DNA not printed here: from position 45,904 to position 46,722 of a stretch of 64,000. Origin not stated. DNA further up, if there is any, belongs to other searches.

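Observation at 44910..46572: Nitrilase-superfamily (C-N hydrolase) protein translationally overlapped with an RNase III catalytic-domain protein that has no dsRBD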

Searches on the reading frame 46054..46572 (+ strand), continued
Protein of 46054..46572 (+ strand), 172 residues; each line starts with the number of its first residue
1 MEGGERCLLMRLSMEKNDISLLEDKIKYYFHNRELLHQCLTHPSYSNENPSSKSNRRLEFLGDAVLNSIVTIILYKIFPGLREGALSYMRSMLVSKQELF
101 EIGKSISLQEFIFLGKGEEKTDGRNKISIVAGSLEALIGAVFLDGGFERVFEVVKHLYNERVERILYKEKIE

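Call 24: search_solved_structures(query=window:46093-46572:+, max_evalue=0.001, show_alignments=3)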
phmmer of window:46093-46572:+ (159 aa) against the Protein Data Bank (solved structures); distinct sequences matched with E-value up to 0.001: 42.
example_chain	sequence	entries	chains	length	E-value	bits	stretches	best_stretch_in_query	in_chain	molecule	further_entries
1o0w_A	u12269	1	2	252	4.8e-30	107.7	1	14-155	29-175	Ribonuclease III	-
6v5b_A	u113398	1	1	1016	1.7e-29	105.9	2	36-142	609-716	Ribonuclease 3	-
9asm_A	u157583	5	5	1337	3.8e-29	104.8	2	36-142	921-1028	Isoform 4 of Drosha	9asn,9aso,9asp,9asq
6lxd_A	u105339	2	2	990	9.3e-29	103.5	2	36-142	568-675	Ribonuclease 3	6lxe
6v5c_A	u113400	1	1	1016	1e-28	103.4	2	36-142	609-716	Ribonuclease 3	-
5b16_A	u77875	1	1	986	1.1e-28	103.3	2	36-142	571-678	Ribonuclease 3,DROSHA,Ribonuclease 3,DROSHA,Ribonuclease 3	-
7r97_A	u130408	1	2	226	2.6e-26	95.6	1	6-153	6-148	Ribonuclease 3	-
3o2r_A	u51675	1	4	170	1.1e-23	87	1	5-144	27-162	Ribonuclease III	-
3n3w_A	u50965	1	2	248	2.1e-23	86.1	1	5-146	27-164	Ribonuclease III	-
2a11_A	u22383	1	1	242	7.1e-23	84.4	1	21-147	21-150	Ribonuclease III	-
9kby_A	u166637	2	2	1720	1.3e-19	73.9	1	3-101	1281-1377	Dicer-like protein 4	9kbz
7zpi_A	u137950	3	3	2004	1.8e-17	66.9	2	8-83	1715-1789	Endoribonuclease Dicer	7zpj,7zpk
21cq_D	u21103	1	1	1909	3.2e-17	66.1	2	9-83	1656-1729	Endoribonuclease Dicer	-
21cb_A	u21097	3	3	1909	3.2e-17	66.1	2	9-83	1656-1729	Endoribonuclease Dicer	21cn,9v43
5zak_A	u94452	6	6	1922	3.3e-17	66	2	9-83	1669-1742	Endoribonuclease Dicer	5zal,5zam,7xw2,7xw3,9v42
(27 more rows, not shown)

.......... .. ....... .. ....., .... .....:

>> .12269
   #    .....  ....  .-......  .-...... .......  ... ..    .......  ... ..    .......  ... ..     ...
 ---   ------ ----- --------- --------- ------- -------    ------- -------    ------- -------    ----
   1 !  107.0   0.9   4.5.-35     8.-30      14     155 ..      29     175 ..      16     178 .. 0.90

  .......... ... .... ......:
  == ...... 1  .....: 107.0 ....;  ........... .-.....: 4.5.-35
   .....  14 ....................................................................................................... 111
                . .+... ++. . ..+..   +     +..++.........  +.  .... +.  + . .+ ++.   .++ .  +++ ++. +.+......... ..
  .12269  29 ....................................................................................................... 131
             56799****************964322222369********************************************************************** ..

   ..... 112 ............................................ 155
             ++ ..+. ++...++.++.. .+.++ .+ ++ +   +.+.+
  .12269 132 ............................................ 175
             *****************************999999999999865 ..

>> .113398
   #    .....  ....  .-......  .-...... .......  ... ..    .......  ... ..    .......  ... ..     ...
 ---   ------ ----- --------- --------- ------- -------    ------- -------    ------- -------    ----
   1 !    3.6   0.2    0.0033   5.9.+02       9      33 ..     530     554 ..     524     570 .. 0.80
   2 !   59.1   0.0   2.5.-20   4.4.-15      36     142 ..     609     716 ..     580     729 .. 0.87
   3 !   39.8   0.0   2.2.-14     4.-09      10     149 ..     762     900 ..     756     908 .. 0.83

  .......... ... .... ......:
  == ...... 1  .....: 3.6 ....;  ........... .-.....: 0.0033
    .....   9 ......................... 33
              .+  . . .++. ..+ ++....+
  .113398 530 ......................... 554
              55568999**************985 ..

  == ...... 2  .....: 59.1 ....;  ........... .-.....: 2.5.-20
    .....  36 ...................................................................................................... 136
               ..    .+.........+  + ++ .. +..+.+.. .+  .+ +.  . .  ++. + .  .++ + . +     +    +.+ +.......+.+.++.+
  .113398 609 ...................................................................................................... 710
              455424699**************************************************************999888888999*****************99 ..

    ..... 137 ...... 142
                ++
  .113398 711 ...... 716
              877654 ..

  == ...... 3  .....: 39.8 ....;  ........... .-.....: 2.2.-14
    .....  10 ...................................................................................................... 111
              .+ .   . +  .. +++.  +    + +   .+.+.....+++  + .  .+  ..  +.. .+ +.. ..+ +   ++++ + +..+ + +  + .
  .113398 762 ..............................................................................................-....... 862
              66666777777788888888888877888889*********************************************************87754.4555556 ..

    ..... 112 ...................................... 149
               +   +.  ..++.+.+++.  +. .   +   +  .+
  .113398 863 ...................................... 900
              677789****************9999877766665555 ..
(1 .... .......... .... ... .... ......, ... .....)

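Call 52: find_related_loci(query=window:46093-46572:+, collection=metagenome_contigs, flank=6000)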
Query window:46093-46572:+ (159 aa) in metagenome_contigs; peptide patterns used: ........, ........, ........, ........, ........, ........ (x = any residue, [..] = any of these).
442 stretches matched a pattern; 10 encode a relative of the query (tblastn E <= 1e-3); 10 distinct loci.
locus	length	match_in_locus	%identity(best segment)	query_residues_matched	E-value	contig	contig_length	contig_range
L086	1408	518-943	40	5-144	2e-32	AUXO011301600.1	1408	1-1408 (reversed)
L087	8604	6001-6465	39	5-156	4e-32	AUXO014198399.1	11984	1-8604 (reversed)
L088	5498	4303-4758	38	9-152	1e-29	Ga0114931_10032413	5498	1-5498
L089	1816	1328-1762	41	5-151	3e-28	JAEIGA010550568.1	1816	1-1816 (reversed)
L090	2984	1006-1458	38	17-159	2e-26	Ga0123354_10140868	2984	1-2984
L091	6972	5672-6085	34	9-150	4e-25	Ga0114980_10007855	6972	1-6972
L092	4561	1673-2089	35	4-142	3e-20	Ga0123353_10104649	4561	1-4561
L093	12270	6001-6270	33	44-133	4e-15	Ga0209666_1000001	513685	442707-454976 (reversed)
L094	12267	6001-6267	34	44-132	6e-15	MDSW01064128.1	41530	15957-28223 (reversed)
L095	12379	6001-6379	36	9-135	6e-8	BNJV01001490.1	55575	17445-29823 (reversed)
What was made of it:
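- On Conserved two-gene module (hydrolase + RNase III): No close relatives of the truncated RNase III in JGI metagenomes (call 52).
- There are none in JGI metagenomes (call 52).
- Tried and rejected: Only canonical RNase III at 41% identity or less turned up (call 52).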

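Call 74: predict_structure(alignment_id=A5)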
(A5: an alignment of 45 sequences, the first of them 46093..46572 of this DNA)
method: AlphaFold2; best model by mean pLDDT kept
length: 159 residues; sequences in the alignment: 45
mean_pLDDT: 93.6   pTM: 0.89
mean pLDDT of the five models: 93.6, 93.4, 93.2, 92.9, 92.8
residues with pLDDT >= 90: 140; 70-90: 11; 50-70: 5; < 50: 3
segments of 3 or more residues with pLDDT < 50: none
pLDDT, mean of each block of 10 residues (from residue 1): 75 97 98 95 98 97 93 94 98 97 96 98 99 98 92 70
secondary structure, 60 per line:
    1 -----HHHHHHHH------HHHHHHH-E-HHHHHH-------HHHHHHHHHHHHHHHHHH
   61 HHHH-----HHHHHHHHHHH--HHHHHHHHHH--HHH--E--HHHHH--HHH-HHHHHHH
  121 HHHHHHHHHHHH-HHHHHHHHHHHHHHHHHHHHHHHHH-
elements in order: H6-13 H20-26 H30-35 H43-64 H70-80 H83-92 H103-107 H114-132 H134-158
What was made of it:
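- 46093..46572 (+): 159-aa class-1 RNase III nuclease domain without a dsRBD. AF2 pLDDT 93.6 (call 74).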

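Call 76: fold_search(model_id=the predicted structure, library=pdb)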
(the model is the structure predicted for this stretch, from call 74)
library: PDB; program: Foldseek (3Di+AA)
matches with E <= 10: 208; with E <= 0.001: 93
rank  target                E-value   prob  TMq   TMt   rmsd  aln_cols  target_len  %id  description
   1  7r97_A                9.3e-11  1.00  0.86  0.61   0.9       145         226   41  Crystal structure of postcleavge complex of Escherichia coli RNase III (released 2022-07-20)
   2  3o2r_A                1.1e-10  1.00  0.85  0.94   1.1       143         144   38  Structural flexibility in region involved in dimer formation of nuclease domain of Ribonuclase III (rnc) from Campylob (released 2010-08-04)
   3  3n3w_B                1.6e-10  1.00  0.83  0.90   1.6       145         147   37  2.2 Angstrom Resolution Crystal Structure of Nuclease Domain of Ribonuclase III (rnc) from Campylobacter jejuni (released 2010-06-02)
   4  3o2r_B                2.6e-10  1.00  0.83  0.92   1.3       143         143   38  Structural flexibility in region involved in dimer formation of nuclease domain of Ribonuclase III (rnc) from Campylob (released 2010-08-04)
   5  3n3w_A                2.7e-10  1.00  0.84  0.93   1.5       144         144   38  2.2 Angstrom Resolution Crystal Structure of Nuclease Domain of Ribonuclase III (rnc) from Campylobacter jejuni (released 2010-06-02)
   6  1o0w_A                9.3e-10  1.00  0.83  0.56   2.6       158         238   40  Crystal structure of Ribonuclease III (TM1102) from Thermotoga maritima at 2.0 A resolution (released 2002-11-13)
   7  2a11                  1.4e-09  1.00  0.86  0.89   1.1       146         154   37  Crystal Structure of Nuclease Domain of Ribonuclase III from Mycobacterium Tuberculosis (released 2005-07-05)
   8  1o0w_B                2.9e-09  1.00  0.82  0.56   3.2       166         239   39  Crystal structure of Ribonuclease III (TM1102) from Thermotoga maritima at 2.0 A resolution (released 2002-11-13)
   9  1jfz_A                7.7e-08  1.00  0.81  0.87   2.0       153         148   29  Crystal Structure of MN(II)-Complex of RNAse III Endonuclease Domain from Aquifex Aeolicus at 2.10 Angstrom Resolution (released 2001-12-19)
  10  1rc7_A                1.2e-07  1.00  0.82  0.60   2.0       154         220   28  Crystal structure of RNase III Mutant E110K from Aquifex Aeolicus complexed with ds-RNA at 2.15 Angstrom Resolution (released 2004-03-30)
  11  2nug_A                1.5e-07  1.00  0.82  0.61   2.8       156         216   29  Crystal structure of RNase III from Aquifex aeolicus complexed with ds-RNA at 1.7-Angstrom Resolution (released 2007-11-20)
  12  1yz9_B                1.5e-07  1.00  0.78  0.57   1.9       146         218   30  Crystal structure of RNase III mutant E110Q from Aquifex aeolicus complexed with double stranded RNA at 2.1-Angstrom R (released 2005-11-22)
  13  2ez6_A                1.5e-07  1.00  0.80  0.59   2.1       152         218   29  Crystal structure of Aquifex aeolicus RNase III (D44N) complexed with product of double-stranded RNA processing (released 2006-02-07)
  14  1yz9_A                1.6e-07  1.00  0.81  0.59   2.0       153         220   29  Crystal structure of RNase III mutant E110Q from Aquifex aeolicus complexed with double stranded RNA at 2.1-Angstrom R (released 2005-11-22)
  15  2nug_B                2.0e-07  1.00  0.82  0.61   2.2       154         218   29  Crystal structure of RNase III from Aquifex aeolicus complexed with ds-RNA at 1.7-Angstrom Resolution (released 2007-11-20)
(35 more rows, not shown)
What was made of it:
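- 46093..46572 (+): TM 0.86 and rmsd 0.9 A to the E. coli RNase III nuclease domain 7r97 (call 76).
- On Bacterial RNase III (Rnc, TIGR02191): TM 0.86 to 7r97 (call 76).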
